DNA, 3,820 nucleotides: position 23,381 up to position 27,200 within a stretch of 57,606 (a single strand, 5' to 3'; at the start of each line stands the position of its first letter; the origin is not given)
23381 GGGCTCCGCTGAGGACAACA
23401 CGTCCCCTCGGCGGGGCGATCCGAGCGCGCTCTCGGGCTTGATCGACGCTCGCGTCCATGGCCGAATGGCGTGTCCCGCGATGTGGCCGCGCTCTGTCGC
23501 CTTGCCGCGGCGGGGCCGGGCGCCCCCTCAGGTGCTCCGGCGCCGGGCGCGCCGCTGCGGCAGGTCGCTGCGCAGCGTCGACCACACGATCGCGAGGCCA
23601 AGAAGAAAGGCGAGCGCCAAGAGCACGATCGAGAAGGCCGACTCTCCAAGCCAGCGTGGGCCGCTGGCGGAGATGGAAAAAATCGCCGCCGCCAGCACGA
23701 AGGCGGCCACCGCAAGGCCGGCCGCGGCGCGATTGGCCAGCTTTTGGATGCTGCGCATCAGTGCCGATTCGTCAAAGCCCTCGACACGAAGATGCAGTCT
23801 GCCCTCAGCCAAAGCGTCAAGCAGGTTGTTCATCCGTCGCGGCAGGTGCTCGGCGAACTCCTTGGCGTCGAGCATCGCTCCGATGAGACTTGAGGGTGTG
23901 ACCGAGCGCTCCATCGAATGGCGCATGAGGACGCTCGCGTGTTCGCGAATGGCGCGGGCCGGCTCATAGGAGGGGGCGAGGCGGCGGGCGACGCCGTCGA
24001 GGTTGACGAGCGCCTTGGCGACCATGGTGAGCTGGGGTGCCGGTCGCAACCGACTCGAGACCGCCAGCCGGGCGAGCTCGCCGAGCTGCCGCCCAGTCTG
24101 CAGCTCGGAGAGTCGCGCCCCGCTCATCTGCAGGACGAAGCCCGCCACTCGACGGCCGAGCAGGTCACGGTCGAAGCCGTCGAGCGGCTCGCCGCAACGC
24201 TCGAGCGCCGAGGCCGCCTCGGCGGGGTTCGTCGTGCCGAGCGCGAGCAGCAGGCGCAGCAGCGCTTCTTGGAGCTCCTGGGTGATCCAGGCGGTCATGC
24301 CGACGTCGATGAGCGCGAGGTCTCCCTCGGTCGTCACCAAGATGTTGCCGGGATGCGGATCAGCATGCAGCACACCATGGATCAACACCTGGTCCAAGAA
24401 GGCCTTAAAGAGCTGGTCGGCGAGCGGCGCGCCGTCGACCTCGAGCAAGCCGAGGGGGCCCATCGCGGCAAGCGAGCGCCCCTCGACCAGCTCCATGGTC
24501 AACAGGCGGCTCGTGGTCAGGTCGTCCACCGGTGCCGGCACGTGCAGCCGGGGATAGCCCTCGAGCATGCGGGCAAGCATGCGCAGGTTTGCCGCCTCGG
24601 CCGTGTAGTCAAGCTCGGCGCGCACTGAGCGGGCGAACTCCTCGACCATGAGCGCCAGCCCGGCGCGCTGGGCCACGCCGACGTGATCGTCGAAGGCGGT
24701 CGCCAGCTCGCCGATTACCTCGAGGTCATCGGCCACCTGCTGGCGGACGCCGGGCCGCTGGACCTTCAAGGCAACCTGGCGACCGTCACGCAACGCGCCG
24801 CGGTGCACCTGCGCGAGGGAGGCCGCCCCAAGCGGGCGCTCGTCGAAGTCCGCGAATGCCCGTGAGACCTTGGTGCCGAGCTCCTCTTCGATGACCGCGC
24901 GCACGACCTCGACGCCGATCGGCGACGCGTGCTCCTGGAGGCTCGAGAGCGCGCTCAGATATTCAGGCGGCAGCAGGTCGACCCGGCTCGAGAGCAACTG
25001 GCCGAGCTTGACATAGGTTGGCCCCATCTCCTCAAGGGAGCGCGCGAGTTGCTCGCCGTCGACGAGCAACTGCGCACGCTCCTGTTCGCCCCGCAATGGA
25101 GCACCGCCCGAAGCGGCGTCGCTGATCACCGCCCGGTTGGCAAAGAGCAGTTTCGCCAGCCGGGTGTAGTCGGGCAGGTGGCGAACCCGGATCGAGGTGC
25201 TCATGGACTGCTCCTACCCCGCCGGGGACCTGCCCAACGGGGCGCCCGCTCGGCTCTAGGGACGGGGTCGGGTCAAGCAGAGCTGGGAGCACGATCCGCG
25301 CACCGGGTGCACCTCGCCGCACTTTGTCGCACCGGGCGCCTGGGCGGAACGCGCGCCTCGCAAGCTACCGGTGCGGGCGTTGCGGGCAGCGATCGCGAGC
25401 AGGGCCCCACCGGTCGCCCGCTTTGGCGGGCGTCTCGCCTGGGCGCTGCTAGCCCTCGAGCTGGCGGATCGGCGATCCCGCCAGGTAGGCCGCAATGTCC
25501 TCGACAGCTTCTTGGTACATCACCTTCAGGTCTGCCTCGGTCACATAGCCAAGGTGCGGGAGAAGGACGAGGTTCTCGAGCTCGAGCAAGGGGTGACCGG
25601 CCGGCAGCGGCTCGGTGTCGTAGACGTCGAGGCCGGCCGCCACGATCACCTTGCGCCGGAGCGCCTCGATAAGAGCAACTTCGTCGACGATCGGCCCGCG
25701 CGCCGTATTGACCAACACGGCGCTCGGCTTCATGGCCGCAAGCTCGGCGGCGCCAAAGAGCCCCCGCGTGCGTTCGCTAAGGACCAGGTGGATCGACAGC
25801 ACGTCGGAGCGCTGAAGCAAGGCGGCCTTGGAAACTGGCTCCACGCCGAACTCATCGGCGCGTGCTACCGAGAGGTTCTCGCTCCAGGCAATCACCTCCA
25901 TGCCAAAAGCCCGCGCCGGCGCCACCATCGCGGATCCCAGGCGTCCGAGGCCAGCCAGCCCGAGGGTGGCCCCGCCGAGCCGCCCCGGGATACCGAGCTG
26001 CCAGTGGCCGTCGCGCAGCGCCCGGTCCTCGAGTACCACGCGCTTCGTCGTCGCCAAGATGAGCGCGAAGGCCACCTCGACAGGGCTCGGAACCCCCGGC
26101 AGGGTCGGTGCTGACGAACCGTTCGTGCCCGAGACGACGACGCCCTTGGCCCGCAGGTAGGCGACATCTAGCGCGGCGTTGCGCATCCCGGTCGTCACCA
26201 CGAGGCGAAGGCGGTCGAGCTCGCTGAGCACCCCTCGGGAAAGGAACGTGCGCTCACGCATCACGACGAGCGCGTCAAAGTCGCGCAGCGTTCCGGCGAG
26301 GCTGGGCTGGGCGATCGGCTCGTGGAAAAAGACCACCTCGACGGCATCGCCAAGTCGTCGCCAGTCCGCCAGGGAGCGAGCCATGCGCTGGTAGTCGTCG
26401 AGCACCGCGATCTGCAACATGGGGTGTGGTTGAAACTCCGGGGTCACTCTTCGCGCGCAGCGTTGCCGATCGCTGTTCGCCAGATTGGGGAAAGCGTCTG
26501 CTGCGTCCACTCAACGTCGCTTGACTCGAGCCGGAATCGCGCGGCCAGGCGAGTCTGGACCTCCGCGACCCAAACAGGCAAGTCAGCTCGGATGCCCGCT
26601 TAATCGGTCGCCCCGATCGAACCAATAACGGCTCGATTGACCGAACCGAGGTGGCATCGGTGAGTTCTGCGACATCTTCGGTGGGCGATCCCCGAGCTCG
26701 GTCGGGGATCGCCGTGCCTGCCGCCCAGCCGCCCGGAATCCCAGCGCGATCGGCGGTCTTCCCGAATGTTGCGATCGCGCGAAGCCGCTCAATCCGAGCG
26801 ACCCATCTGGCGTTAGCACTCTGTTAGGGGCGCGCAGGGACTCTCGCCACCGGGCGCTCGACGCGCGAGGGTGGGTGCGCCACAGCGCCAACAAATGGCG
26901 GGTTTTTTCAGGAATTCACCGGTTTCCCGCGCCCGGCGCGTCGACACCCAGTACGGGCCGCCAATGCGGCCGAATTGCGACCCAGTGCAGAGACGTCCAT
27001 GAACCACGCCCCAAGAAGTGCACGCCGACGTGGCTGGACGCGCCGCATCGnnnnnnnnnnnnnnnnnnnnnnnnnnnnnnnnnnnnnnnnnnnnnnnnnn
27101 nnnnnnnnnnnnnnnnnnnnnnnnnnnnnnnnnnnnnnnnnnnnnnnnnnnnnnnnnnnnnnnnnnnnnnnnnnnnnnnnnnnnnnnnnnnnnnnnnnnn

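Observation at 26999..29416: Unusual secreted mosaic protein: proline-free collagen-like (Gly-Thr-Ser)28 stalk, six-blade propeller-like repeat module and GH25/DUF1906-like C-terminal domain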

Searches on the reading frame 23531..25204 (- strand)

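Call 32: search_protein_families(library=pfam, proteins=[window:23531-25204:-], max_evalue=0.00001)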
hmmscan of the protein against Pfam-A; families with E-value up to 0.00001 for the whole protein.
window:23531-25204:- (558 aa): 1 family
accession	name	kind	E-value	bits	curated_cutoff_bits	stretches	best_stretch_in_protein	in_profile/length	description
PF03109.22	ABC1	-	6.5e-64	215.8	22.9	1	89-327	2-237/244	ABC1 atypical kinase-like domain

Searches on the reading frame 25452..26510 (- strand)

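Call 32: search_protein_families(library=pfam, proteins=[window:25452-26510:-], max_evalue=0.00001)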
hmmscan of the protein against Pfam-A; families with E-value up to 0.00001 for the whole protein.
window:25452-26510:- (353 aa): 2 families
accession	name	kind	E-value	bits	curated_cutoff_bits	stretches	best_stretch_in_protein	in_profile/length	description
PF02826.25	2-Hacid_dh_C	-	2e-52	177.6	25.1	1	148-321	1-178/178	D-isomer specific 2-hydroxyacid dehydrogenase, NAD binding domain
PF00389.36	2-Hacid_dh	-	9.9e-09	35.4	24.6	1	50-348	12-129/134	D-isomer specific 2-hydroxyacid dehydrogenase, catalytic domain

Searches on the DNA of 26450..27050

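Call 70: search_rna_families(source=window, start=26450, end=27050, threshold=evalue, max_evalue=1, show_alignments=2)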
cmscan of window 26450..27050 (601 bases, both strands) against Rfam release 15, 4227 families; matches with E-value up to 1: 1.
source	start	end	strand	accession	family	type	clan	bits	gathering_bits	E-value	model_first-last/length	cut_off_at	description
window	26858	27016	-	RF02042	HOTTIP_3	Gene; lncRNA;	-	8.7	50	0.99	1-353/353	no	HOXA transcript at the distal tip, conserved region 3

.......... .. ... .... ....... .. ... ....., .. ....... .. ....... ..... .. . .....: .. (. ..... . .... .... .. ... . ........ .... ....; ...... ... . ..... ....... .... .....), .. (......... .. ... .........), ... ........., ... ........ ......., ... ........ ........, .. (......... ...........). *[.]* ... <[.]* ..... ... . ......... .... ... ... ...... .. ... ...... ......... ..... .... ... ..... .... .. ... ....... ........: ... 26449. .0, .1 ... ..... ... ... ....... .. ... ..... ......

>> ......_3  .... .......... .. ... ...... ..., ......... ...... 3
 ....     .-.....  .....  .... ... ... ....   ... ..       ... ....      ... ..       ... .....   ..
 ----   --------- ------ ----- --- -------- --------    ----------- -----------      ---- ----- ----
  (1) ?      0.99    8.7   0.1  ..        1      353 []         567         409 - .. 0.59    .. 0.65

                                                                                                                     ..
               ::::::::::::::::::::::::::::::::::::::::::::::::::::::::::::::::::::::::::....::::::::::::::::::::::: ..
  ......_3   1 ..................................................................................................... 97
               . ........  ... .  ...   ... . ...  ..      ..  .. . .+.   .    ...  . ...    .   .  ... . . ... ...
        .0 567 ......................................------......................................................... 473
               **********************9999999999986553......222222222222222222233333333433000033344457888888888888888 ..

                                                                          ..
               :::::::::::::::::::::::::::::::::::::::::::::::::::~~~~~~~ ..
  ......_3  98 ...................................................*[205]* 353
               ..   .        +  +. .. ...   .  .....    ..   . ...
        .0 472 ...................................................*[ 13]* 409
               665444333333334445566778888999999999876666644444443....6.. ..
